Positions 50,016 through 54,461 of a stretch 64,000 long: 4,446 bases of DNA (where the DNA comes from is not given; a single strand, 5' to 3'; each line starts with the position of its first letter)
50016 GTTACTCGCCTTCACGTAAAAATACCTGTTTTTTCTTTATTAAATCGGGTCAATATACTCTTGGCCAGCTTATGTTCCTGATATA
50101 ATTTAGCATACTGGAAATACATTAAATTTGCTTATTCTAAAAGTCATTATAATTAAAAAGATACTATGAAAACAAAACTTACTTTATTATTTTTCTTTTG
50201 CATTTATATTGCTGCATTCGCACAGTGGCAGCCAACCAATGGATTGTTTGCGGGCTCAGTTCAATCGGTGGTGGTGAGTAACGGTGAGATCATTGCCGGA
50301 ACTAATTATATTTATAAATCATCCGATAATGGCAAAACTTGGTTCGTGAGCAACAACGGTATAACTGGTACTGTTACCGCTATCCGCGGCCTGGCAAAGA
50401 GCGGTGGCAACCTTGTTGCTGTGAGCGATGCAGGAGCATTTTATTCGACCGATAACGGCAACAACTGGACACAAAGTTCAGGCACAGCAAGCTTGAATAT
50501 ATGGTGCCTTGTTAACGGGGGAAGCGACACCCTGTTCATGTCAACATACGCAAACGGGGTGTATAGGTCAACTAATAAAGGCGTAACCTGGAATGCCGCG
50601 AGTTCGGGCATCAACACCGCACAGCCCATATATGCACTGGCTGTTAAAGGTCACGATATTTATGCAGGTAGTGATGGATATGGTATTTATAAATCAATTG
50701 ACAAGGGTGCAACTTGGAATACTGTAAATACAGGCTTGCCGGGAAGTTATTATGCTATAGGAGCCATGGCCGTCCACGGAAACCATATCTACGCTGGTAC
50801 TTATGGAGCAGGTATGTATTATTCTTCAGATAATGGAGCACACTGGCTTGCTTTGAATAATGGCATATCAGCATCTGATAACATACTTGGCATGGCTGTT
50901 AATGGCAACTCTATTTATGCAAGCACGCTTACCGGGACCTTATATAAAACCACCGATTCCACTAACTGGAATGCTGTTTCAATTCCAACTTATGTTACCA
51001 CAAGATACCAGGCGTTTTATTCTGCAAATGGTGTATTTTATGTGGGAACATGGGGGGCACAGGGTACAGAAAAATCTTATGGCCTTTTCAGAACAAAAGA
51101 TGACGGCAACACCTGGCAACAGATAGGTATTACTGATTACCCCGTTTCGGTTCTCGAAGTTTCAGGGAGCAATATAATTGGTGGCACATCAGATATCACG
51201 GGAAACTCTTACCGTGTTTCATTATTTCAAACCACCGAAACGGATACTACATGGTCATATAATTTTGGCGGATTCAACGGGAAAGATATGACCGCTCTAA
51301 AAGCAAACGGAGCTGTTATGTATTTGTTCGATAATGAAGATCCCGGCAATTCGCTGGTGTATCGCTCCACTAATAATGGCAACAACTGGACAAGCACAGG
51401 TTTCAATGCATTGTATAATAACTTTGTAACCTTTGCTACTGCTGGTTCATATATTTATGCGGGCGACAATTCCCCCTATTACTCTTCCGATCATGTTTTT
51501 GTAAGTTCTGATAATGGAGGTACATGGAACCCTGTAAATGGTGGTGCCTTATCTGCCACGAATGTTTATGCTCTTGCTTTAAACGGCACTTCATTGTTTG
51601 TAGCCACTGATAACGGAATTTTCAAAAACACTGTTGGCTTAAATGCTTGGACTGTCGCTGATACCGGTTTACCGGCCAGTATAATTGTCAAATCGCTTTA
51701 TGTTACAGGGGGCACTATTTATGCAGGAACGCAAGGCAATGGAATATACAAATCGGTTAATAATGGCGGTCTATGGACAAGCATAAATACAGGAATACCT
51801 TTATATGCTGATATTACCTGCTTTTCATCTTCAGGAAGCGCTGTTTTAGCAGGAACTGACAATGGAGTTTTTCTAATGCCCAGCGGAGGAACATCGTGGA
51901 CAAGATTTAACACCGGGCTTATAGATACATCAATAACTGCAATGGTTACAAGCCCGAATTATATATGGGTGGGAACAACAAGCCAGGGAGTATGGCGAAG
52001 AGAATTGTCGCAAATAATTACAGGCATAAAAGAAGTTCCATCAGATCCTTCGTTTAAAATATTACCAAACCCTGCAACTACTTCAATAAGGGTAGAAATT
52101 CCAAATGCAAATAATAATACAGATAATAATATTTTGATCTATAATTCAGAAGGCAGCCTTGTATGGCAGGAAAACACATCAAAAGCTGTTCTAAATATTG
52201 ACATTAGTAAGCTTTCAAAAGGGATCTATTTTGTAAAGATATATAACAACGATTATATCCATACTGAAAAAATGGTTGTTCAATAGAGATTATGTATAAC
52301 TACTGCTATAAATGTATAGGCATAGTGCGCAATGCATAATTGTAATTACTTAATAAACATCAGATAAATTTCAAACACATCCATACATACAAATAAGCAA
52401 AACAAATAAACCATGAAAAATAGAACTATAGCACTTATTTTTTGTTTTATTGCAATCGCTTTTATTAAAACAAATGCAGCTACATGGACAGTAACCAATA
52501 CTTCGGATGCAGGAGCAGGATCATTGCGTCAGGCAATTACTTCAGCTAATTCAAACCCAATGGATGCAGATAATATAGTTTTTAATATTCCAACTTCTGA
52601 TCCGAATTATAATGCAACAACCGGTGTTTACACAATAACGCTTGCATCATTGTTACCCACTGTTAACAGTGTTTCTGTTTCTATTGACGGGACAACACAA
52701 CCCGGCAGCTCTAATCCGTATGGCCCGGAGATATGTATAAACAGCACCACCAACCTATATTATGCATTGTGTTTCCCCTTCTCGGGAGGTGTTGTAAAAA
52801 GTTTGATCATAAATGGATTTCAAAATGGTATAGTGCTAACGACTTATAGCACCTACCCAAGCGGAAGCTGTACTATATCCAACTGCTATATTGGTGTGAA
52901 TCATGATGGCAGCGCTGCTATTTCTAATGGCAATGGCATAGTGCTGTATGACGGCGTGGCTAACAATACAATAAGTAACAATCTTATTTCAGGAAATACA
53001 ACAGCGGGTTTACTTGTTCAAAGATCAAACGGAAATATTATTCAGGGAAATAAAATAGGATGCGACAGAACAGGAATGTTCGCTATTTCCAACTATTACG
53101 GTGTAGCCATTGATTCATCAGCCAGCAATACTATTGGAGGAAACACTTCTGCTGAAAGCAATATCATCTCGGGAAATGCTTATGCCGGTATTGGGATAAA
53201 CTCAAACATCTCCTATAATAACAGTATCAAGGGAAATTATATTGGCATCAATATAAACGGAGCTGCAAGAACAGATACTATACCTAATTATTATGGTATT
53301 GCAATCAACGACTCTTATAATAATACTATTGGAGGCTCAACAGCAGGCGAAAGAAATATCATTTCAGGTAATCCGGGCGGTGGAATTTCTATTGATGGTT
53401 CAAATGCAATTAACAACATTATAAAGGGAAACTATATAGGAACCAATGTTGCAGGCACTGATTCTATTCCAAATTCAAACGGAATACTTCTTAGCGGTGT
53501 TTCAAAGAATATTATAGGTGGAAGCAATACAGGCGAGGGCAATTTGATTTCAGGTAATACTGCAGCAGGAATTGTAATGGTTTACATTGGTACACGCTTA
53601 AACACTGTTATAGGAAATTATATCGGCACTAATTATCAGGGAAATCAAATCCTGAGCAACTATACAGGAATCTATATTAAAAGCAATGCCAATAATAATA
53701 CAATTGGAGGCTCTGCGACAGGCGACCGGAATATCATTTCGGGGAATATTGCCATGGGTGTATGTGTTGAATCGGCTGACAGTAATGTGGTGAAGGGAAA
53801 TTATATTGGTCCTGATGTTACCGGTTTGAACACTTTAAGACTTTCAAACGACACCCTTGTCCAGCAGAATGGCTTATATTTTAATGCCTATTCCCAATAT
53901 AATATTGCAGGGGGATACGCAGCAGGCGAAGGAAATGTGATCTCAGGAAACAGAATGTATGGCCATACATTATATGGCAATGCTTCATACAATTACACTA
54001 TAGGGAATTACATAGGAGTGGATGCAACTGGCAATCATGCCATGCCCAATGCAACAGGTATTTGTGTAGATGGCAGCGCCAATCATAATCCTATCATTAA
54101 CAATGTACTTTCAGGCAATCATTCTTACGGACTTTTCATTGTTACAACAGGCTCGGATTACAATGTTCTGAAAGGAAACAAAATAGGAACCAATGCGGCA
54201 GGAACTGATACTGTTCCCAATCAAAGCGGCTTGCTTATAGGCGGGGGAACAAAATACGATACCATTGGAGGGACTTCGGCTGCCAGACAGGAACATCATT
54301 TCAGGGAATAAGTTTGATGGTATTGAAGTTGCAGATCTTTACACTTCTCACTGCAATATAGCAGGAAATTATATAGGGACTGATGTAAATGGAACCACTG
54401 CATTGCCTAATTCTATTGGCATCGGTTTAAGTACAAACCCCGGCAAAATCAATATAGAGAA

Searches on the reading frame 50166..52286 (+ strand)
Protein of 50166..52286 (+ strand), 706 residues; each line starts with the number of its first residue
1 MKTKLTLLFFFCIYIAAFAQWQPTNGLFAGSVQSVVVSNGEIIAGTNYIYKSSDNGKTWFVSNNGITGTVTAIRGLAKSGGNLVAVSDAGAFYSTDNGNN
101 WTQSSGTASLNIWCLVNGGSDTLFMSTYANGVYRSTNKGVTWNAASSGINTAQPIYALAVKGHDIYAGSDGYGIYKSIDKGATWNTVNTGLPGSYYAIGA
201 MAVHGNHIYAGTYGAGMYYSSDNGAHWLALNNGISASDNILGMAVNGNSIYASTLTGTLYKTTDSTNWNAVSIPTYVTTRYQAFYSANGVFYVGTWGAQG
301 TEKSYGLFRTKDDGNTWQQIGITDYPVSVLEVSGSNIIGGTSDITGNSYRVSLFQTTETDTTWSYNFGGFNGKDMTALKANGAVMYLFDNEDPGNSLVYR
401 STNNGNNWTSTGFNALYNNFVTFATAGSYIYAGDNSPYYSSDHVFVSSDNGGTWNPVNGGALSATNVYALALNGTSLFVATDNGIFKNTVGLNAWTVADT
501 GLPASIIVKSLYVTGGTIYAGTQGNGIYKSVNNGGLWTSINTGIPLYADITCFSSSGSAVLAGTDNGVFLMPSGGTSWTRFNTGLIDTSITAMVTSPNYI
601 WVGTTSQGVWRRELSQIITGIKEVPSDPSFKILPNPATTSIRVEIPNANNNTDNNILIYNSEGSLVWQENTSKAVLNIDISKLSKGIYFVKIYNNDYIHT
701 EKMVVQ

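Call 63: search_protein_families(library=pfam, proteins=[window:50166-52286:+], max_evalue=0.00001)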
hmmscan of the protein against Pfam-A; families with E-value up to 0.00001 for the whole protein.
window:50166-52286:+ (706 aa): 2 families
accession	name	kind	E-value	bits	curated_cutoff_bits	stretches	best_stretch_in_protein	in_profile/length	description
PF18962.6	Por_Secre_tail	-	3.1e-13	50.3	27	1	633-705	2-75/75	Secretion system C-terminal sorting domain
PF19755.4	DUF6242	-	3e-11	44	29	0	355-442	122-213/217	Domain of unknown function (DUF6242)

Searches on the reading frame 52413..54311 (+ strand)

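Call 63: search_protein_families(library=pfam, proteins=[window:52413-54311:+], max_evalue=0.00001)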
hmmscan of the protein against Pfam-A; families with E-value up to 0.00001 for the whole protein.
window:52413-54311:+ (632 aa): 2 families
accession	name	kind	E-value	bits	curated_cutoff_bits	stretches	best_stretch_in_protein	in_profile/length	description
PF05048.19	NosD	-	3.1e-15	56.6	23.6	2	434-598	4-153/212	Periplasmic copper-binding protein (NosD)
PF13229.12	Beta_helix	-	6e-10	39.4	25.9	0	128-215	83-158/158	Right handed beta helix region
